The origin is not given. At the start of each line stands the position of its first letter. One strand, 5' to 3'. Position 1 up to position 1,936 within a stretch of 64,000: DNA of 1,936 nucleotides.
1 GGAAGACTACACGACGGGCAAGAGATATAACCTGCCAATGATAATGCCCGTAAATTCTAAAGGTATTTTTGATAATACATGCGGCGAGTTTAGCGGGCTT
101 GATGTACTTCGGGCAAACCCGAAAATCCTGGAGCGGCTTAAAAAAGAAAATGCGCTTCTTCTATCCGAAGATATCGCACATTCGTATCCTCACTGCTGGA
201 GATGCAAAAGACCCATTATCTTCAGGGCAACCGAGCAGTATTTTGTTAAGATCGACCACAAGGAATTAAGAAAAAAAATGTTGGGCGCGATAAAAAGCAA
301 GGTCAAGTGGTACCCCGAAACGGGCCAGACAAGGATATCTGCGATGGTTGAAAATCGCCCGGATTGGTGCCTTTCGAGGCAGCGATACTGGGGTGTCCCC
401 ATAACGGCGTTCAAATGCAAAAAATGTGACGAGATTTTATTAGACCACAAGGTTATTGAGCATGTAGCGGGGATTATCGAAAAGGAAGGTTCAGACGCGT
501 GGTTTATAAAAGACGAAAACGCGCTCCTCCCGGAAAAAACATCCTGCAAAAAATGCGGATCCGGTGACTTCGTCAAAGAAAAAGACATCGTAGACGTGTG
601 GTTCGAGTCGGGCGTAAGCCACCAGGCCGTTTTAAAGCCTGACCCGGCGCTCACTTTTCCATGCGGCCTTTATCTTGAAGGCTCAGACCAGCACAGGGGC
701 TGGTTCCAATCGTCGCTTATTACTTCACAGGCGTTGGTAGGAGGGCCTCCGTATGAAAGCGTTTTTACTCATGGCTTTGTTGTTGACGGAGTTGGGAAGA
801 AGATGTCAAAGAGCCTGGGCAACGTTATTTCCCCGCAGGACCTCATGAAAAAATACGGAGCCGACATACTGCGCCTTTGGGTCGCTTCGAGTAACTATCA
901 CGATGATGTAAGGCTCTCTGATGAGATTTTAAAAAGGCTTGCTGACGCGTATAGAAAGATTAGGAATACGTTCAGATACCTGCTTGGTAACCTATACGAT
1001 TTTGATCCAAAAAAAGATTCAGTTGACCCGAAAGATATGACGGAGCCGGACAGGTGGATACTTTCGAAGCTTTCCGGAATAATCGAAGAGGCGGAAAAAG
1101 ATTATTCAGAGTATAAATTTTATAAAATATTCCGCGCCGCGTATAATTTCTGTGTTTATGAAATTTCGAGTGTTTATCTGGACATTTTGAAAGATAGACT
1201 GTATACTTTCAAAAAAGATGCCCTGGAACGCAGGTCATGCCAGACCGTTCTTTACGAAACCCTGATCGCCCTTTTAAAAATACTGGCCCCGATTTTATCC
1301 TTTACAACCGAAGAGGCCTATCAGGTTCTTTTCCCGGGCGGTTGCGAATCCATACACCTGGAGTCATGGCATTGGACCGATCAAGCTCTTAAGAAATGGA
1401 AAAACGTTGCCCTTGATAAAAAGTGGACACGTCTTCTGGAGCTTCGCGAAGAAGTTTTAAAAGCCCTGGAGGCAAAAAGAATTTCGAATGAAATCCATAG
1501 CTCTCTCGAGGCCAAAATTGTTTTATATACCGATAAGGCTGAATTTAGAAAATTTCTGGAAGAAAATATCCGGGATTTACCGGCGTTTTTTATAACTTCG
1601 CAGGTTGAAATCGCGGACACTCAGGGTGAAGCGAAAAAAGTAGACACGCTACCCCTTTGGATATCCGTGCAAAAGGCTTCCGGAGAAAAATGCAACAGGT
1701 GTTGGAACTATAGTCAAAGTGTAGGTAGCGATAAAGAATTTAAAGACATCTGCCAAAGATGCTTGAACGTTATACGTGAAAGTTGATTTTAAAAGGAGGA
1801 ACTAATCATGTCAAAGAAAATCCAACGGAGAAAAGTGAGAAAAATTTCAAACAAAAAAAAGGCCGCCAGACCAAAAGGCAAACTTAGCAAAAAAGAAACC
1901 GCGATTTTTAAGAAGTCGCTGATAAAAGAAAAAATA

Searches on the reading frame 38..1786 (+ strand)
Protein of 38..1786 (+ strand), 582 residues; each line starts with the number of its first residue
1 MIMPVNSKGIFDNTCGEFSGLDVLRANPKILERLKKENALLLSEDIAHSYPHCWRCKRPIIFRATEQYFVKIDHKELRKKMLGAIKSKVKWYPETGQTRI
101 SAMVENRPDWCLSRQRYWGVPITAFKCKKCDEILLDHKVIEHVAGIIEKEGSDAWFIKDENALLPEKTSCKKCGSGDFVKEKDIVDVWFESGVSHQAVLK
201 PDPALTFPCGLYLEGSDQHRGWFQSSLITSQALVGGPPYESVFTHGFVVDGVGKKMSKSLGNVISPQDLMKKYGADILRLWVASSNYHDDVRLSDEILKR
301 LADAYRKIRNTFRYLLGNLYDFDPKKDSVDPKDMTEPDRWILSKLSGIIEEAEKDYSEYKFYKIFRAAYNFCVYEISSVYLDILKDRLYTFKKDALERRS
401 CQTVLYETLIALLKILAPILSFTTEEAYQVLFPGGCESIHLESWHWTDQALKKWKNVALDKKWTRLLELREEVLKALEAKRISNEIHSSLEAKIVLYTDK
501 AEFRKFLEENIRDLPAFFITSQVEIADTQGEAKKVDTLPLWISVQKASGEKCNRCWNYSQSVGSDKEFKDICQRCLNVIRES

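Call 38: find_encoding_contigs(protein=window:38-1786:+, flank=10000, max_places=10)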
Protein window:38-1786:+ (582 aa): no gene with exactly this product is on record in the collection.
